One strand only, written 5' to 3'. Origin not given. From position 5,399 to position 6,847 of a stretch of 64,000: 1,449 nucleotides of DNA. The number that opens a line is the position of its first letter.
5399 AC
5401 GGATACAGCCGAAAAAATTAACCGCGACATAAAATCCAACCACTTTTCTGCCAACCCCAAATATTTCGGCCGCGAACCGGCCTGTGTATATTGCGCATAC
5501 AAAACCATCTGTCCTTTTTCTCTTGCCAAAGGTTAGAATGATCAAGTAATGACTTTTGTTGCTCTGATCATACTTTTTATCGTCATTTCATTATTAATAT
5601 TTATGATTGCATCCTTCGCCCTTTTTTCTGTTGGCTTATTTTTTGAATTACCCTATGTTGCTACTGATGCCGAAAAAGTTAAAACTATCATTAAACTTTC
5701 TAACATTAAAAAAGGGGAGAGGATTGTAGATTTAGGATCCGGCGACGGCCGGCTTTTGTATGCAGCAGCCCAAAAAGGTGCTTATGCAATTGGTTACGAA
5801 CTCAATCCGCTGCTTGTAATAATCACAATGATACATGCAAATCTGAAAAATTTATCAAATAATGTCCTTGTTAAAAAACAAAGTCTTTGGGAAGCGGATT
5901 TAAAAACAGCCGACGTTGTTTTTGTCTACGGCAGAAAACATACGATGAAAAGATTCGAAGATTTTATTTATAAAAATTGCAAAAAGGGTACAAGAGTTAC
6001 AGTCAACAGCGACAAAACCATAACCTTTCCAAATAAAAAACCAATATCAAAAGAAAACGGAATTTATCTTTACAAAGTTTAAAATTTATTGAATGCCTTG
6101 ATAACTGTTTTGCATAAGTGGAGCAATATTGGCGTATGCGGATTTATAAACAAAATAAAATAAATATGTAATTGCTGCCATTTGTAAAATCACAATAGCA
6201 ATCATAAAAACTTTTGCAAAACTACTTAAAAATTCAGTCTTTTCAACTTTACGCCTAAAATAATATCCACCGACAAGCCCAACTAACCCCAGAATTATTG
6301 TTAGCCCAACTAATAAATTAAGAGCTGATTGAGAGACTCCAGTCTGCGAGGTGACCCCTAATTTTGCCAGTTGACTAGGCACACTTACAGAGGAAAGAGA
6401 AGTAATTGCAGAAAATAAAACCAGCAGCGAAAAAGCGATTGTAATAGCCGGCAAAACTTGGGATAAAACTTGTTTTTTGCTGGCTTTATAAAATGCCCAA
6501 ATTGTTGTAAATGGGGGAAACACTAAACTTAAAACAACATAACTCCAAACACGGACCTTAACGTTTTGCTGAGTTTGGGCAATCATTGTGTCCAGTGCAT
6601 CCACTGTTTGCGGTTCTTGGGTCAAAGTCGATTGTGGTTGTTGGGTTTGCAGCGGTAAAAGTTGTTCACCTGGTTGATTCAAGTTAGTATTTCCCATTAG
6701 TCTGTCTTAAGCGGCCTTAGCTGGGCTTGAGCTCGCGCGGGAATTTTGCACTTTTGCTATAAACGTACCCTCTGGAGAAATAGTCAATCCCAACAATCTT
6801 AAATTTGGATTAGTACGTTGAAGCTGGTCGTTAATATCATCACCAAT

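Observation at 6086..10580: Four-gene minus-strand operon pairing a FemAB-family aminoacyltransferase with a cysteine-free 846-aa protein of unknown family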

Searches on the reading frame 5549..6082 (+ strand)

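Call 3: search_protein_families(library=pfam, proteins=[window:5549-6082:+], max_evalue=1)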
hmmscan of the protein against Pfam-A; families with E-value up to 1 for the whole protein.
window:5549-6082:+ (177 aa): 13 families
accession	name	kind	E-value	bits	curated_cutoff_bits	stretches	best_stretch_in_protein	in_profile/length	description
PF01728.25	FtsJ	-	4.5e-05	23.9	24.1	1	36-131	1-108/181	FtsJ-like methyltransferase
PF13847.12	Methyltransf_31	-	0.00032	20.8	27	1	53-138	1-92/145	Methyltransferase domain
PF13489.12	Methyltransf_23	-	0.00048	20.3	27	1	47-124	13-85/164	Methyltransferase domain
PF06325.19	PrmA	-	0.0016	18.4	22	1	53-150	159-256/296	Ribosomal protein L11 methyltransferase (PrmA)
PF08123.19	DOT1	-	0.002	18.2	23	1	36-85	23-74/205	Histone methylation protein DOT1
PF13649.12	Methyltransf_25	-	0.0031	18.6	27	1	59-133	1-77/97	Methyltransferase domain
PF07021.18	MetW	-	0.0033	17.5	21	1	51-86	9-45/193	Methionine biosynthesis protein MetW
PF02353.26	CMAS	-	0.0065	16.2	27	1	41-85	48-93/273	Mycolic acid cyclopropane synthetase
PF01555.25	N6_N4_Mtase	-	0.031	14.7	26.7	1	44-87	171-213/221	DNA methylase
PF08241.18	Methyltransf_11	-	0.13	13.4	21.2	1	60-139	1-79/95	Methyltransferase domain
PF24675.1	NpmA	-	0.14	11.8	60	1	57-76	25-44/214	16S rRNA (adenine(1408)-N(1))-methyltransferase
PF08242.18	Methyltransf_12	-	0.15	13.2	30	1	60-138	1-83/98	Methyltransferase domain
PF19442.4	CRIM1_C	-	0.49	10.8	27.2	1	138-158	79-99/130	Cysteine-rich motor neuron 1 protein C-terminal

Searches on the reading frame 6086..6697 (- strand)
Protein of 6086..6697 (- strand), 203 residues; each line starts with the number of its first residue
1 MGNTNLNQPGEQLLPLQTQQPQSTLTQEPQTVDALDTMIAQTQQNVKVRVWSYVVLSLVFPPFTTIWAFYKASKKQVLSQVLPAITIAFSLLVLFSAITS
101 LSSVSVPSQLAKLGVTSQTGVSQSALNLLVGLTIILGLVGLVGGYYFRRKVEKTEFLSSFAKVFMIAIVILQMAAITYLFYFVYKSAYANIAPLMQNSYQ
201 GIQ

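Call 3: search_protein_families(library=pfam, proteins=[window:6086-6697:-], max_evalue=1)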
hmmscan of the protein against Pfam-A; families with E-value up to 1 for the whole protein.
window:6086-6697:- (203 aa): 5 families
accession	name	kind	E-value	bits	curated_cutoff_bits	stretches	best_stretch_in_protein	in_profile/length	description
PF00746.26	Gram_pos_anchor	-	0.0093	16.3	20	1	118-153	11-43/43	LPXTG cell wall anchor motif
PF00335.26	Tetraspanin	-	0.01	16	32.1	1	86-198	12-119/225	Tetraspanin family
PF19119.5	DUF5803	-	0.087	12.8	25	1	125-153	155-183/196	Family of unknown function (DUF5803)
PF10754.15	DUF2569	-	0.12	13.3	26.5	1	81-197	9-121/143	Protein of unknown function (DUF2569)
PF00689.26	Cation_ATPase_C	-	0.47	10.7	27.3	0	41-137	41-132/175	Cation transporting ATPase, C-terminus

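Call 4: search_protein_families(library=ncbifam, proteins=[window:6086-6697:-], max_evalue=1)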
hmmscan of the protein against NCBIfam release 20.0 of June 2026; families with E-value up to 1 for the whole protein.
window:6086-6697:- (203 aa): 4 families
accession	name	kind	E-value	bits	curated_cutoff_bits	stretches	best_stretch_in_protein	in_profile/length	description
NF050817.1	PolSacchBiosHfsE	equivalog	0.00019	20.3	750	1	11-114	9-112/467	polysaccharide biosynthesis protein HfsE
TIGR01167.1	LPXTG_anchor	domain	0.0061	17.2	15.9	1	118-150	4-31/34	LPXTG cell wall anchor domain-containing protein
NF010266.0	PRK13712.1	equivalog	0.022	15.1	164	1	125-181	5-59/115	conjugal transfer protein TrbA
NF040594.1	CPBP_fam_MrtC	equivalog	0.74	9.5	195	1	44-84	73-113/221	myxosortase MrtC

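Call 15: search_protein_families(library=phrogs, proteins=[window:6086-6697:-], max_evalue=0.1)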
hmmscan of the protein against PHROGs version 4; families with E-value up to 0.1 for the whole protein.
window:6086-6697:- (203 aa): 1 family
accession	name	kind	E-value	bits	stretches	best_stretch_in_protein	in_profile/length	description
phrog_26074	-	unknown function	0.04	15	0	128-171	5-48/50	-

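Call 51: search_protein_families(library=padloc, proteins=[window:6086-6697:-], max_evalue=0.01)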
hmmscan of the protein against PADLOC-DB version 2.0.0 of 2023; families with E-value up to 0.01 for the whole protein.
window:6086-6697:- (203 aa): 0 families
